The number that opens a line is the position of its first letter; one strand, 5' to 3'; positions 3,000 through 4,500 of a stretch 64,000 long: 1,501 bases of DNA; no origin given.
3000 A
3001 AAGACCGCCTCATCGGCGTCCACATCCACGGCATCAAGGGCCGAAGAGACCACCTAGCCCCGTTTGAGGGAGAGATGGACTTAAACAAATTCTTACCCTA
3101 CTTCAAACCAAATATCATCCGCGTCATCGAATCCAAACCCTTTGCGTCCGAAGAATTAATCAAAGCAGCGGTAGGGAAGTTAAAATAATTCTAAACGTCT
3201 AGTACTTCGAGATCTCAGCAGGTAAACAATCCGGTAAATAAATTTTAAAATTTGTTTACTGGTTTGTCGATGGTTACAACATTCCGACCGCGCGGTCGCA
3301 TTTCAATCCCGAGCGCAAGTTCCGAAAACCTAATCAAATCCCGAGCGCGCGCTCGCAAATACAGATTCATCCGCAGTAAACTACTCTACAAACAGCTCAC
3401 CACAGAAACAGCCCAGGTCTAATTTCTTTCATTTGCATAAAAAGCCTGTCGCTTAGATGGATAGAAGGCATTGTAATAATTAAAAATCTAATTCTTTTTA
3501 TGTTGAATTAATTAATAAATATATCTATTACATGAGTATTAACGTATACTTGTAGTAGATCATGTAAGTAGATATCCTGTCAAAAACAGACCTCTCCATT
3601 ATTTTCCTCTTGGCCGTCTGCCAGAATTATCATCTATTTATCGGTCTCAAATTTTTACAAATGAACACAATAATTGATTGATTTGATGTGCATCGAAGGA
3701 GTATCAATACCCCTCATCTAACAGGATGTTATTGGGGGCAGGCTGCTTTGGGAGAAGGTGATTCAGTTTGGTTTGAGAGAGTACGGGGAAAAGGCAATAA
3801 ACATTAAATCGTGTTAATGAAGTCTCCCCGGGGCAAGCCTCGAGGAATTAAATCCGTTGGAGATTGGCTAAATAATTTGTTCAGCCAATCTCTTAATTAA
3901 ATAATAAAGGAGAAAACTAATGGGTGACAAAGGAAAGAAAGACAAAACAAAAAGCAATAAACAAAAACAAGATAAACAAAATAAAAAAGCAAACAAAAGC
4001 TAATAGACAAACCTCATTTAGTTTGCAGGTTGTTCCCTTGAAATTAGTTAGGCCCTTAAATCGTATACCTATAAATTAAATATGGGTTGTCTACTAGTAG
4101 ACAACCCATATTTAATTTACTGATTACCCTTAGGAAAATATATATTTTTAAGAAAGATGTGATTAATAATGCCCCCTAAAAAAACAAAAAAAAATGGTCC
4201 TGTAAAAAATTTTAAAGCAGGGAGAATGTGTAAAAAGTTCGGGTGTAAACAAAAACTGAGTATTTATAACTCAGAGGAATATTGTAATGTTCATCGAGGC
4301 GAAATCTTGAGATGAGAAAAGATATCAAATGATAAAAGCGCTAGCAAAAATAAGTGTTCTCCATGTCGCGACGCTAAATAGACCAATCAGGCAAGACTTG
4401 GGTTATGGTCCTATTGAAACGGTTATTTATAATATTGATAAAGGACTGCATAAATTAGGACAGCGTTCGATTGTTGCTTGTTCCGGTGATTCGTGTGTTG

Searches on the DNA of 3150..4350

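Call 44: search_rna_families(source=window, start=3150, end=4350, threshold=evalue, max_evalue=1)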
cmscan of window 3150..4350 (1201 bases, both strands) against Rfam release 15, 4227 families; matches with E-value up to 1: 11.
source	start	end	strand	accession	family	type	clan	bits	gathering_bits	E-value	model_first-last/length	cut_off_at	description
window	4064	4127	+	RF00768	MIR405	Gene; miRNA;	-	34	102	0.00047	1-83/83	no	MIR405 microRNA precursor family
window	4064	4122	-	RF00768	MIR405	Gene; miRNA;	-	28.1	102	0.016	1-83/83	no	MIR405 microRNA precursor family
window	4075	4153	-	RF01480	rli52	Cis-reg;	-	27.9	70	0.09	1-95/95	no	Listeria sRNA rli52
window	4071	4120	+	RF04205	MIR2606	Gene; miRNA;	-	25.6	139.7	0.34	1-165/165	no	MIR2606 microRNA precursor family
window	4064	4125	+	RF00892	mir-551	Gene; miRNA;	-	22.5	51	0.035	1-74/74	no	mir-551 microRNA precursor family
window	4072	4119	-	RF03224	MIR9560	Gene; miRNA;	-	21.9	74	0.2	19-77/96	no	MIR9560 microRNA precursor family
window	4064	4126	-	RF00892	mir-551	Gene; miRNA;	-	21.8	51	0.059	1-74/74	no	mir-551 microRNA precursor family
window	4066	4125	+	RF04209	MIR7533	Gene; miRNA;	-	21.5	230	0.1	1-249/249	no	MIR7533 microRNA precursor family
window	4074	4117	+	RF04291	mir-368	Gene; miRNA;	CL00149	20.5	58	0.62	1-72/72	no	mir-368 microRNA precursor family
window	4067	4124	-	RF04147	MIR6224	Gene; miRNA;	-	18.5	171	0.73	1-176/176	no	MIR6224 microRNA precursor family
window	4040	4114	+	RF01472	rli40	Gene; sRNA;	-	16.1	100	0.24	1-263/263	no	Listeria sRNA rli40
